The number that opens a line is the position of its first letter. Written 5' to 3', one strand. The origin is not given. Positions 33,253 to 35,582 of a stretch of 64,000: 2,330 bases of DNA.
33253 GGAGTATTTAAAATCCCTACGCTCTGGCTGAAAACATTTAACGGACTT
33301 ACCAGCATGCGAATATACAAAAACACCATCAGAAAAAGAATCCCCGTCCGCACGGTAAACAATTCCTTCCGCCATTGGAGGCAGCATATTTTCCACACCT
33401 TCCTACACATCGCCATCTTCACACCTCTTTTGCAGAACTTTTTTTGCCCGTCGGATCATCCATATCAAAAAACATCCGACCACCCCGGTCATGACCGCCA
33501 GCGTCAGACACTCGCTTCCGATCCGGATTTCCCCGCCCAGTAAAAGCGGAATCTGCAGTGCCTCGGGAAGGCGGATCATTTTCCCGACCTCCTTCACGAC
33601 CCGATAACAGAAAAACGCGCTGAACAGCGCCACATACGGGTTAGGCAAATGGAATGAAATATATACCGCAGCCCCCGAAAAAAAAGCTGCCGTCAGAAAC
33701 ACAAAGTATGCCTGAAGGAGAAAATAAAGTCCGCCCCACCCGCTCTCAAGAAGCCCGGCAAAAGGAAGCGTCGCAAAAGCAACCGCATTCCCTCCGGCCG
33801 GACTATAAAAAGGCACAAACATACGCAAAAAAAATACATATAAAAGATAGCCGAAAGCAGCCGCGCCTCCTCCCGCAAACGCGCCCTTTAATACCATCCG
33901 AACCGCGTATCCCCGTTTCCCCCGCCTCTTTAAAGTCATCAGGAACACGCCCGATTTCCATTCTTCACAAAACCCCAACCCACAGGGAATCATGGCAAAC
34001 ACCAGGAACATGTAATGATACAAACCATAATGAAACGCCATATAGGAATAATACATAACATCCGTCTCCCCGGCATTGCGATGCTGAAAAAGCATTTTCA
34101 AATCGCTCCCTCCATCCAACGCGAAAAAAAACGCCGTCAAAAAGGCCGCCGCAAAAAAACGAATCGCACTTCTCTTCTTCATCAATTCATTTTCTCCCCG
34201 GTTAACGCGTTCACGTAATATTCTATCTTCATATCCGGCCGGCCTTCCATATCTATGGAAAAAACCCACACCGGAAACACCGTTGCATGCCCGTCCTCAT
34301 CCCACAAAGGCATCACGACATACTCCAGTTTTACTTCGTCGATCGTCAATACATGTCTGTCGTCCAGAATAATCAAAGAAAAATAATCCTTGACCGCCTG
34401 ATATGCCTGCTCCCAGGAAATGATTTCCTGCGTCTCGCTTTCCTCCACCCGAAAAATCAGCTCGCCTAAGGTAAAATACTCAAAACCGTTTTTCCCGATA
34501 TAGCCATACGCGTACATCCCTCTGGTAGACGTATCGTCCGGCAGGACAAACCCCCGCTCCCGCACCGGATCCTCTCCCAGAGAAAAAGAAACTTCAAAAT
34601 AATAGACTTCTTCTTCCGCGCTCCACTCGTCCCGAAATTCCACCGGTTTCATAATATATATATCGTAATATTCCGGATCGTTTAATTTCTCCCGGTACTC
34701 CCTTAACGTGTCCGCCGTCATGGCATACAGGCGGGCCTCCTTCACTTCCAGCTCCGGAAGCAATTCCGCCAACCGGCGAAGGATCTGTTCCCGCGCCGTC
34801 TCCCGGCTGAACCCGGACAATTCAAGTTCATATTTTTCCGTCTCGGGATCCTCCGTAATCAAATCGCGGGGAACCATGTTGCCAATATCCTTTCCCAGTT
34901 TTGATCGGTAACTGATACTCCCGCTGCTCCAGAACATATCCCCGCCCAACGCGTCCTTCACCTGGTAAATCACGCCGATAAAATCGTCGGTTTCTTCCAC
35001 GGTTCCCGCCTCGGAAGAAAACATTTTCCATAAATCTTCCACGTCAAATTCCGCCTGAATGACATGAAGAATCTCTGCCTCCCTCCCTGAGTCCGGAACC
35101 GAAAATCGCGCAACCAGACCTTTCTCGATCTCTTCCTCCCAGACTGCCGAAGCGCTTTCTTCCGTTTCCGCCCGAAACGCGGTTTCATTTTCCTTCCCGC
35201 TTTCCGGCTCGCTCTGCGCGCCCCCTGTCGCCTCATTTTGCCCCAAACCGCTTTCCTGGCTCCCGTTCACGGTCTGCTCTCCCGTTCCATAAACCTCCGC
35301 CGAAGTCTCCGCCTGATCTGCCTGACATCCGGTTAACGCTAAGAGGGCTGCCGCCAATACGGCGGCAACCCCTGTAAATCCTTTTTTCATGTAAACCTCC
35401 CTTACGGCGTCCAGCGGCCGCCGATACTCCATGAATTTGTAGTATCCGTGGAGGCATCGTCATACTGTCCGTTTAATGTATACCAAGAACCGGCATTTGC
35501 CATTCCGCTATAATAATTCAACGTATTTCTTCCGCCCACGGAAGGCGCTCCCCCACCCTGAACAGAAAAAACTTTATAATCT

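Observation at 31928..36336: Two paralogous small secreted proteins followed by lipoprotein/ABC-2 permease/ABC ATPase: candidate bacteriocin-plus-immunity locus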

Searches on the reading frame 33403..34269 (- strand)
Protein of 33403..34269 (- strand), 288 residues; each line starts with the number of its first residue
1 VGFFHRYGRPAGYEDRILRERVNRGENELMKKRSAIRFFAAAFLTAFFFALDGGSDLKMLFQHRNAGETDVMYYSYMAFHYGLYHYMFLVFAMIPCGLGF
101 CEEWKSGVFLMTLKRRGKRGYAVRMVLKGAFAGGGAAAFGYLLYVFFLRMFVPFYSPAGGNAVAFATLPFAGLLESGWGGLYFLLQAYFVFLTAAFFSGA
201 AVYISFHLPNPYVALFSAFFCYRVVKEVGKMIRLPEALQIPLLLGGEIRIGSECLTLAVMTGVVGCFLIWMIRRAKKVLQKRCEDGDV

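Call 3: search_protein_families(library=pfam, proteins=[window:33403-34269:-], max_evalue=1)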
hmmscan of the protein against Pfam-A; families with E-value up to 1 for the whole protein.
window:33403-34269:- (288 aa): 0 families

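Call 4: search_protein_families(library=ncbifam, proteins=[window:33403-34269:-], max_evalue=1)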
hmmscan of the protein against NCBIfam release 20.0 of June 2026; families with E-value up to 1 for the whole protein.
window:33403-34269:- (288 aa): 0 families

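Call 53: search_solved_structures(query=A6, max_evalue=10)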
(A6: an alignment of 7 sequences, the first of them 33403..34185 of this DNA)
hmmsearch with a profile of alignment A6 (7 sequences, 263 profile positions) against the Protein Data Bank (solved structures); distinct sequences matched with E-value up to 10: 1.
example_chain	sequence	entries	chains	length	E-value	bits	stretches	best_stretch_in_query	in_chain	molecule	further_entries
2jwa_A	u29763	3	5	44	0.5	13.1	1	230-260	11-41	Receptor tyrosine-protein kinase erbB-2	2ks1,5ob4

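Call 78: search_protein_families(library=pfam, alignment_id=A6, max_evalue=1)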
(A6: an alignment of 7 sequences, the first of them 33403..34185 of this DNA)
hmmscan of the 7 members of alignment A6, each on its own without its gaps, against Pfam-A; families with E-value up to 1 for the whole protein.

A. member 1, window:33403-34185:- (260 aa): 0 families

B. families by the number of members that match (of 7 scanned): 2 families
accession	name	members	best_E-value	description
PF01312.24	Bac_export_2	2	0.13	FlhB HrpN YscU SpaS Family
PF19747.4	DUF6234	1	0.47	Family of unknown function (DUF6234)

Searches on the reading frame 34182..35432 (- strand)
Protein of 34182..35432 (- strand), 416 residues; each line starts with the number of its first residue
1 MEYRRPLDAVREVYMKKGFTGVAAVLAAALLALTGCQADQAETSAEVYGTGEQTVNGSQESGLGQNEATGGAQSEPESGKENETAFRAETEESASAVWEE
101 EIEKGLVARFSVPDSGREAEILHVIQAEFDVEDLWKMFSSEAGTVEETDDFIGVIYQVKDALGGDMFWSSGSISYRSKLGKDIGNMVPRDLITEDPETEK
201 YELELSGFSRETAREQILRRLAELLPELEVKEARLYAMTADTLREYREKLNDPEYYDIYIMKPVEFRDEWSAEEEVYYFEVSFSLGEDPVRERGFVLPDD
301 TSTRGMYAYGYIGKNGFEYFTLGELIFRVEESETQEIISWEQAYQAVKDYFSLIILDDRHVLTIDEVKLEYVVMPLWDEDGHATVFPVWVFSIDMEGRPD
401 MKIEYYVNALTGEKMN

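Call 3: search_protein_families(library=pfam, proteins=[window:34182-35432:-], max_evalue=1)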
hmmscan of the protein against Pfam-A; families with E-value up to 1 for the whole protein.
window:34182-35432:- (416 aa): 1 family
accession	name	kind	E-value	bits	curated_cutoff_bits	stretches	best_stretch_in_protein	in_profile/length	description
PF09648.15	YycI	-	0.12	12.4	29.7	1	362-409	185-231/232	YycI protein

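Call 4: search_protein_families(library=ncbifam, proteins=[window:34182-35432:-], max_evalue=1)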
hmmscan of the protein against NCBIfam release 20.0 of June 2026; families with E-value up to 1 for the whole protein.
window:34182-35432:- (416 aa): 2 families
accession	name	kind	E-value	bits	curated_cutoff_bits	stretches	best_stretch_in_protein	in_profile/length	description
NF047631.1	SodCMycob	equivalog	0.054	13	230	1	20-88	10-76/236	superoxide dismutase[Cu-Zn]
NF047847.2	SS_mature_LptM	equivalog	0.47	10.6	27.7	1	15-36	1-20/31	LPS translocon maturation chaperone LptM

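Call 81: search_protein_families(library=phrogs, proteins=[window:34182-35390:-], max_evalue=0.1)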
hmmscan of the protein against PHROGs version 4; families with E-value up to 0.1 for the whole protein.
window:34182-35390:- (402 aa): 3 families
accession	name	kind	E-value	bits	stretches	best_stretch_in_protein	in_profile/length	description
phrog_12816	-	unknown function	0.0095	17.1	1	8-89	7-84/140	-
phrog_2316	-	unknown function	0.023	15.5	1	1-56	1-59/191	-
phrog_30550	-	unknown function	0.078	13.6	0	70-154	42-127/220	-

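Call 96: search_solved_structures(query=A7, max_evalue=10)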
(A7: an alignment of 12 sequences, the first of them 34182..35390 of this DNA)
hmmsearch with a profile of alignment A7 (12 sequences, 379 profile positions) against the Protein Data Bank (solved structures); distinct sequences matched with E-value up to 10: 7.
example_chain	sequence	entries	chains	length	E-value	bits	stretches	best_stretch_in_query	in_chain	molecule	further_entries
5coz_A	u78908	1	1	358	2.9e-09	39.8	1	50-377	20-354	Uncharacterized protein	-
3hiq_A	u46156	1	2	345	1.5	11.1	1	60-116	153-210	Vacuolar saporin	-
6ta9_A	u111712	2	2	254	1.5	11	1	6-44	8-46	SLT domain-containing protein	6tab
6taf_A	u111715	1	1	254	1.5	11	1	6-44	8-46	SLT domain-containing protein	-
6tad_A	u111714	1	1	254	1.5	11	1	6-44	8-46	SLT domain-containing protein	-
4qpd_A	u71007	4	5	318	2.5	10.3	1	251-305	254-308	10-formyltetrahydrofolate dehydrogenase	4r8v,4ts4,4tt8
4qpc_A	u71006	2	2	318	2.5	10.3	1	251-305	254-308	10-formyltetrahydrofolate dehydrogenase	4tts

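Call 97: search_protein_families(library=pfam, alignment_id=A7, max_evalue=0.1)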
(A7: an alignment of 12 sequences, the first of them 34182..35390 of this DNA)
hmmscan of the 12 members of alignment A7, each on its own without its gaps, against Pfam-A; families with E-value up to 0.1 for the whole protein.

A. member 1, window:34182-35390:- (402 aa): 0 families

B. families by the number of members that match (of 12 scanned): 7 families
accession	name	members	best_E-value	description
PF19499.4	DUF6034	5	1.5e-07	Family of unknown function (DUF6034)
PF05563.18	SpvD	1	0.0014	Salmonella plasmid virulence protein SpvD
PF22692.1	LlgE_F_G_D1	1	0.0078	Flagellar hook protein FlgE/F/G D1 domain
PF10259.14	Rogdi_lz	1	0.031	Rogdi leucine zipper containing protein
PF01250.22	Ribosomal_S6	1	0.036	Ribosomal protein S6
PF17488.7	Herpes_glycoH_C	1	0.041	Herpesvirus glycoprotein H C-terminal domain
PF03413.25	PepSY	1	0.068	Peptidase propeptide and YPEB domain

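Call 98: search_solved_structures(query=A7, max_evalue=0.001, show_alignments=1)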
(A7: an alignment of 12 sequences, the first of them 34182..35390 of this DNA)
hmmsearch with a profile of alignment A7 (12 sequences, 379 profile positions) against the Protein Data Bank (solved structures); distinct sequences matched with E-value up to 0.001: 1.
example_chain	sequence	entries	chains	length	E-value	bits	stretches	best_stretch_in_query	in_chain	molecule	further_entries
5coz_A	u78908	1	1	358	2.9e-09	39.8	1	50-377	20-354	Uncharacterized protein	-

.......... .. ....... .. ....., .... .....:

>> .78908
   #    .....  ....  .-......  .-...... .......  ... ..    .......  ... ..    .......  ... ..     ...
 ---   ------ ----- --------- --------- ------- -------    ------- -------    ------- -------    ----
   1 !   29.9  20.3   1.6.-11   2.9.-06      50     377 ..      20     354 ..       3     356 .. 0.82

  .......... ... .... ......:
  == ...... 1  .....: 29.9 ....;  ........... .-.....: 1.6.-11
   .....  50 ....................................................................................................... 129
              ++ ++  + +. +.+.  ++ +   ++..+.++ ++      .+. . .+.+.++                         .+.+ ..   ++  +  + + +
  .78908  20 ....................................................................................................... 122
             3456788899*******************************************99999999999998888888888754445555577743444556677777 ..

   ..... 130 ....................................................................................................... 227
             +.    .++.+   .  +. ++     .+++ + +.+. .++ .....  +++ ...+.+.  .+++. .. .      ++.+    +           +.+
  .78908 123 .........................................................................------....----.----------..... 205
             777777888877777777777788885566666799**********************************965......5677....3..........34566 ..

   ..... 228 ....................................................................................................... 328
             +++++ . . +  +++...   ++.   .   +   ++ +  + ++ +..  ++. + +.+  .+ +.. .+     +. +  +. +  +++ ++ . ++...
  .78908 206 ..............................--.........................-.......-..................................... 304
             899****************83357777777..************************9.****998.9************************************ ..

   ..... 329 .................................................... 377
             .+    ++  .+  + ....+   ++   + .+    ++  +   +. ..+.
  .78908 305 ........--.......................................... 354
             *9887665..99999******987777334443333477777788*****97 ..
